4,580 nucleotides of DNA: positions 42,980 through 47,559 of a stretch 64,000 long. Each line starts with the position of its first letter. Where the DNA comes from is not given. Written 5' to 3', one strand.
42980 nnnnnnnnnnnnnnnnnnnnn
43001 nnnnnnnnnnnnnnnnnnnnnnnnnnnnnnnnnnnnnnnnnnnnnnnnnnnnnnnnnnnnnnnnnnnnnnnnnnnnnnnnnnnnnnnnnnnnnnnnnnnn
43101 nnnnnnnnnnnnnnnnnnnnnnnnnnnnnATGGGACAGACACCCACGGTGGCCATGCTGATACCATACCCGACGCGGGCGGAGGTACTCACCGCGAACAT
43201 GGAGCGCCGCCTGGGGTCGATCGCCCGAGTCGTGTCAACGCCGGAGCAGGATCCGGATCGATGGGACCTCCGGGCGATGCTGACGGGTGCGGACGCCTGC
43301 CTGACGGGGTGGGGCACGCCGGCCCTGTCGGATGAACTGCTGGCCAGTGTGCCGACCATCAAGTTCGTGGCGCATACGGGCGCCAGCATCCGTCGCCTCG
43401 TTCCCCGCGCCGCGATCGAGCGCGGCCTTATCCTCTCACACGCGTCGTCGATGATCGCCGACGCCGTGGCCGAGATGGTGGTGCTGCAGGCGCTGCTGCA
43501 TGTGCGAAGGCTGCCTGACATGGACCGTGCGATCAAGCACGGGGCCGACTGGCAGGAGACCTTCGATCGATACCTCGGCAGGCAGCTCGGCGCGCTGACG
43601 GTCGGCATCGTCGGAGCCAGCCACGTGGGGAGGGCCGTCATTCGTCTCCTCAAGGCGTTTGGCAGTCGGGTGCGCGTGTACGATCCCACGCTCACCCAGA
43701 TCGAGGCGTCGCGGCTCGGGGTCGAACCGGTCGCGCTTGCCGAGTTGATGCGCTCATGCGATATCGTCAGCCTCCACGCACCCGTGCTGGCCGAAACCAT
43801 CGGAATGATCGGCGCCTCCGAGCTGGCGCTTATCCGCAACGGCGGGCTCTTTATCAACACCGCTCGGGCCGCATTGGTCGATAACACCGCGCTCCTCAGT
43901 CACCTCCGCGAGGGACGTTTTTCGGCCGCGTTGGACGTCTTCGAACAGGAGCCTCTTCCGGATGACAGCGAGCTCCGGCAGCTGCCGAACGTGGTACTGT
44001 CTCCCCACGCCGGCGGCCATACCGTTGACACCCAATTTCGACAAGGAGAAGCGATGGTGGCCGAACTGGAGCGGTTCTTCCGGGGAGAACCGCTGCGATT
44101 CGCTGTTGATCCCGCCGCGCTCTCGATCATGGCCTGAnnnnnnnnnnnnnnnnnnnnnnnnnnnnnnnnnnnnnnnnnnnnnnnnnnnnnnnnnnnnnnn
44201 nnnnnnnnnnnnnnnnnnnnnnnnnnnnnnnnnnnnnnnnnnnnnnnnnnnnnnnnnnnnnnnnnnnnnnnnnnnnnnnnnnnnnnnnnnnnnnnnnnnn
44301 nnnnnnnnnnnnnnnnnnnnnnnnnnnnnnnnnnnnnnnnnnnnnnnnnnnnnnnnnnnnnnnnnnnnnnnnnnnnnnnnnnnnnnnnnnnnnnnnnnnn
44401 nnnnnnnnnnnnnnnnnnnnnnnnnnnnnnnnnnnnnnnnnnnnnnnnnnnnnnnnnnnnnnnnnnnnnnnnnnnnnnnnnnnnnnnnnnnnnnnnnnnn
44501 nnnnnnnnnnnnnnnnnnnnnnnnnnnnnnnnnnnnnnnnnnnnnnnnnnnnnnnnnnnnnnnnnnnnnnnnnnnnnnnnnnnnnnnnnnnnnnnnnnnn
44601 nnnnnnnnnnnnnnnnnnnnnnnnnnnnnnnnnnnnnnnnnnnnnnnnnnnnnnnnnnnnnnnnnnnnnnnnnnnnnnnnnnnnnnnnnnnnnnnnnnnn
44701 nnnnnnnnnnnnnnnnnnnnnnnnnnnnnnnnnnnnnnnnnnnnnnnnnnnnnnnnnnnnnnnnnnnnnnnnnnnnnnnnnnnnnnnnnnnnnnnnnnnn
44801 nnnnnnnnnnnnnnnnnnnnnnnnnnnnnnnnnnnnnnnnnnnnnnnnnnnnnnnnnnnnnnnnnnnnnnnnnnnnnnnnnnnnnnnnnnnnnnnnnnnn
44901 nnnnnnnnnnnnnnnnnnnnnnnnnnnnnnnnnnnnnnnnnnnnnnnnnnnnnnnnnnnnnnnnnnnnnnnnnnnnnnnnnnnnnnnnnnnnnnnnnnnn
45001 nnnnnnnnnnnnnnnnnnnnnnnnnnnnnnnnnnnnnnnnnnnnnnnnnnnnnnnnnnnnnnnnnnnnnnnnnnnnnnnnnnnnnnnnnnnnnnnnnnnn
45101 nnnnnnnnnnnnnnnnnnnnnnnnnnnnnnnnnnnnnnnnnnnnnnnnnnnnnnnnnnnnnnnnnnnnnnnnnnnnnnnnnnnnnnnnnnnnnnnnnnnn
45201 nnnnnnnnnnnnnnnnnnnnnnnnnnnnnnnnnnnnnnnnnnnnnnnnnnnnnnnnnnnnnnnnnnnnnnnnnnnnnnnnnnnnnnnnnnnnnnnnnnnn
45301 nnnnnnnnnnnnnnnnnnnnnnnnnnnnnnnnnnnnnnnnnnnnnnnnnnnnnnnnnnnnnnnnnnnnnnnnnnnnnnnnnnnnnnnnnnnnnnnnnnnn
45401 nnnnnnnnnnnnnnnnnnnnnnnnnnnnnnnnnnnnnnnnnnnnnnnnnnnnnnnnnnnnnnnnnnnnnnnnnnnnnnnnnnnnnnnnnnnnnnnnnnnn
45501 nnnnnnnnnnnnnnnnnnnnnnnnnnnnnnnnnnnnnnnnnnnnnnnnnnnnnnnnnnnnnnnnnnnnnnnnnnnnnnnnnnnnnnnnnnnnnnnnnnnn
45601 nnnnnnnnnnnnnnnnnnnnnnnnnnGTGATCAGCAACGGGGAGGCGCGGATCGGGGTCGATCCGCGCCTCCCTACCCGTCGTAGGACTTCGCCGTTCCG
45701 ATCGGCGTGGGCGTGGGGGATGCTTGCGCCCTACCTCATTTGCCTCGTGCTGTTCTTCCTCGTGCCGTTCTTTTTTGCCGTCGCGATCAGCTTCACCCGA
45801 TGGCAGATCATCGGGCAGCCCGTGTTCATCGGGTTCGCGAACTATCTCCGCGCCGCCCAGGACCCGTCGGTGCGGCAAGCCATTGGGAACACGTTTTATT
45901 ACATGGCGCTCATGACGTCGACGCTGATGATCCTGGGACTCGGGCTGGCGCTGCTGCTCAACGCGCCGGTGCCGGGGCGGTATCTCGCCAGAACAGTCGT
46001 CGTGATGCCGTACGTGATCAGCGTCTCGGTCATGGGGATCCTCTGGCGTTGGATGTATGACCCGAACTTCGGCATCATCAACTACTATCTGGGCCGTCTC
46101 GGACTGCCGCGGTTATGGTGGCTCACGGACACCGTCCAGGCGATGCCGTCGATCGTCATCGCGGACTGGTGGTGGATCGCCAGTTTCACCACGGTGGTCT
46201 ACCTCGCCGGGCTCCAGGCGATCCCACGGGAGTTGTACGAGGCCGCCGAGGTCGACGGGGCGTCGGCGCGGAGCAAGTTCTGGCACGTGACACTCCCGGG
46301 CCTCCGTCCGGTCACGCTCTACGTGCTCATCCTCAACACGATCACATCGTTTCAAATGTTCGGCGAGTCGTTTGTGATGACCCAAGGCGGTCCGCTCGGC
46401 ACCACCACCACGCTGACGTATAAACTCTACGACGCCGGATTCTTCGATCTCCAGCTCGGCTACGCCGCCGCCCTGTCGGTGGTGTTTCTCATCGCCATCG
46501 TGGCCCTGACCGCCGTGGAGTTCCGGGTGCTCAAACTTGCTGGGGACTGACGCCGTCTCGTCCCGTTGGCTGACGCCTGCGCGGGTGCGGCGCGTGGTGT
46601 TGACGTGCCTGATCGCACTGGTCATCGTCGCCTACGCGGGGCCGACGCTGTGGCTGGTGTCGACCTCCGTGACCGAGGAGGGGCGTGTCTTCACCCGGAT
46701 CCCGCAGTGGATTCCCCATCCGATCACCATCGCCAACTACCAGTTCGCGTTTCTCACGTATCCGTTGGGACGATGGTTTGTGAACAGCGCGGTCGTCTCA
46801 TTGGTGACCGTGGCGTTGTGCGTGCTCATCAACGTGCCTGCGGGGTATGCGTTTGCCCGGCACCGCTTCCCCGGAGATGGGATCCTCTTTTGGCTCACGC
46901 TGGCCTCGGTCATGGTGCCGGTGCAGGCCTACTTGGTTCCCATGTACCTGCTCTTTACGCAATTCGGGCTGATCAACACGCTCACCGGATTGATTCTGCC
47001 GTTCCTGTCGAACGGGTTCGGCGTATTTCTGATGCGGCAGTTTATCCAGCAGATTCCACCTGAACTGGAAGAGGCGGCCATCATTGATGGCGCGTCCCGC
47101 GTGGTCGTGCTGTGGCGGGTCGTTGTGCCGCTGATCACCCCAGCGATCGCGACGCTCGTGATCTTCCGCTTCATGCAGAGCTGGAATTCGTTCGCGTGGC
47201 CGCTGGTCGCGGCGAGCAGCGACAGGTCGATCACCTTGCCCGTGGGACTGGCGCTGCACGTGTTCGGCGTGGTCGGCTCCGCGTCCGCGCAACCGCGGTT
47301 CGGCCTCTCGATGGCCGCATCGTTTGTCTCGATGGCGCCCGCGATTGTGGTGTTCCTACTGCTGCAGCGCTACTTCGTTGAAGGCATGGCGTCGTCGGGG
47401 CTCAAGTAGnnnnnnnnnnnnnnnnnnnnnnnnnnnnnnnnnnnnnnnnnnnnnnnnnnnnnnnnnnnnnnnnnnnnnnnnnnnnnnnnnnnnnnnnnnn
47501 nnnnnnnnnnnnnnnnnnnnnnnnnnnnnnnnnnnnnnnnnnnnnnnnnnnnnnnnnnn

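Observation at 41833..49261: The same palindrome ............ precedes three separate transcription units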

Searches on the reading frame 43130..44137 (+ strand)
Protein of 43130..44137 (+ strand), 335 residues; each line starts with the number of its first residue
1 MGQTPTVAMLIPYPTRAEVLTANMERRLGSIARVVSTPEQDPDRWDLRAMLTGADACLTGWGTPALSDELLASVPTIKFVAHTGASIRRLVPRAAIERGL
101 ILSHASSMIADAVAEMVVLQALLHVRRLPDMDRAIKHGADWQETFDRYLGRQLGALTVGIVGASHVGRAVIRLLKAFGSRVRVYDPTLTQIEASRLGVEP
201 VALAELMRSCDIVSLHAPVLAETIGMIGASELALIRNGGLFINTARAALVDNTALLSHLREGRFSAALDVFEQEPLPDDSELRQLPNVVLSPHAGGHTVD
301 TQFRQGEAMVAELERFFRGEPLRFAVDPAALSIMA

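Call 10: search_protein_families(library=pfam, proteins=[window:43130-44137:+], max_evalue=0.001)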
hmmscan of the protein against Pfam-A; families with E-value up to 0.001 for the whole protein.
window:43130-44137:+ (335 aa): 2 families
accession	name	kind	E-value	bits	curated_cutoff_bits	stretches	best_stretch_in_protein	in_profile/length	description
PF02826.25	2-Hacid_dh_C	-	2.2e-50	171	25.1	1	121-295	4-178/178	D-isomer specific 2-hydroxyacid dehydrogenase, NAD binding domain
PF00389.36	2-Hacid_dh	-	1.9e-09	37.8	24.6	1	41-326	27-133/134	D-isomer specific 2-hydroxyacid dehydrogenase, catalytic domain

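Call 23: search_protein_families(library=ncbifam, proteins=[window:43130-44137:+], max_evalue=0.00001)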
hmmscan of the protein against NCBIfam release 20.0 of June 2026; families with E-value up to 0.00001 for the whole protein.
window:43130-44137:+ (335 aa): 21 families
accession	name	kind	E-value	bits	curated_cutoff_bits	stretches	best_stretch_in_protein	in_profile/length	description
TIGR01327.1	PGDH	equivalog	9.8e-50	169.8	454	1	41-327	28-311/525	phosphoglycerate dehydrogenase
NF009714.1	PRK13243.1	equivalog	2.9e-45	155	455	1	54-320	46-316/332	glyoxylate reductase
NF005069.0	PRK06487.1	equivalog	3.2e-37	128.3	448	1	65-323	58-317/320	2-hydroxyacid dehydrogenase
NF011938.0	PRK15409.1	equivalog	1.6e-35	122.7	492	1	20-329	11-321/324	glyoxylate/hydroxypyruvate reductase GhrB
NF008759.0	PRK11790.1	equivalog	9.7e-35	120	404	1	95-318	95-318/410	phosphoglycerate dehydrogenase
NF005750.0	PRK07574.1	equivalog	1.7e-32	112.9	329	1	64-323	101-363/386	NAD-dependent formate dehydrogenase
NF000492.1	vanH_gen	exception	6.3e-32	110.9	540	1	108-298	97-292/312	D-lactate dehydrogenase VanH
NF041369.1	Dhydh_Halo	equivalog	8e-29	100.8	400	1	97-322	76-300/305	D-2-hydroxyacid dehydrogenase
NF001309.0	PRK00257.1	equivalog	1.5e-27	96.6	434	1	149-318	110-279/379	4-phosphoerythronate dehydrogenase PdxB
NF006263.0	PRK08410.1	equivalog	1.3e-26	93.7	389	1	66-301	53-291/311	D-2-hydroxyacid dehydrogenase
NF000004.1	vanH-D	exception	1.9e-25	89.7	550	1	76-297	72-297/323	D-lactate dehydrogenase VanH-D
NF000371.1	vanH_Agroup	exception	1.3e-24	87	700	1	103-275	97-261/322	VanH-A/VanH-Pt family D-lactate dehydrogenase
NF005387.0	PRK06932.1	equivalog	2.8e-24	85.7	492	1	66-294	55-287/314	2-hydroxyacid dehydrogenase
NF000128.1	vanH-Sc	exception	2.3e-23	82.8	650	1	112-274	121-275/337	D-lactate dehydrogenase VanH-Sc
NF006374.0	PRK08605.1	subfamily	9.4e-23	80.8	356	1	77-281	70-275/332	D-lactate dehydrogenase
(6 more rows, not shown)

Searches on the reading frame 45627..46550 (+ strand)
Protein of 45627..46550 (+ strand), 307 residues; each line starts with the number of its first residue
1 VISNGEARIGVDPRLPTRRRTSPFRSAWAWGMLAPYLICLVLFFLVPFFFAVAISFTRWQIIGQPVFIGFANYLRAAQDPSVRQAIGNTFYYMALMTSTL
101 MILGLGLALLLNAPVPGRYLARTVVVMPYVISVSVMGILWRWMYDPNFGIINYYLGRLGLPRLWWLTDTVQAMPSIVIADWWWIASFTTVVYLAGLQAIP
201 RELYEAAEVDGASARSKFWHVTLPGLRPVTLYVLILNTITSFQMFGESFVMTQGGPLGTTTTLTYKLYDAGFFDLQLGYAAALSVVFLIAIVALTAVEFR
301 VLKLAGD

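Call 10: search_protein_families(library=pfam, proteins=[window:45627-46550:+], max_evalue=0.001)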
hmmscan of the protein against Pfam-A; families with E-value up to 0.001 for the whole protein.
window:45627-46550:+ (307 aa): 1 family
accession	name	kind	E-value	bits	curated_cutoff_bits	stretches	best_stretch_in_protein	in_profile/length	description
PF00528.27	BPD_transp_1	-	4.6e-16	59.5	26.4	1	102-297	3-178/184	Binding-protein-dependent transport system inner membrane component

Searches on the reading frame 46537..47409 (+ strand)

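Call 10: search_protein_families(library=pfam, proteins=[window:46537-47409:+], max_evalue=0.001)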
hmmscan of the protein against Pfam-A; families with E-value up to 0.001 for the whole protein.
window:46537-47409:+ (290 aa): 1 family
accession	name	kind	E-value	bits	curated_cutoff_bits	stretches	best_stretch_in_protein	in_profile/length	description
PF00528.27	BPD_transp_1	-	1.7e-17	64.2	26.4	1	100-284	2-182/184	Binding-protein-dependent transport system inner membrane component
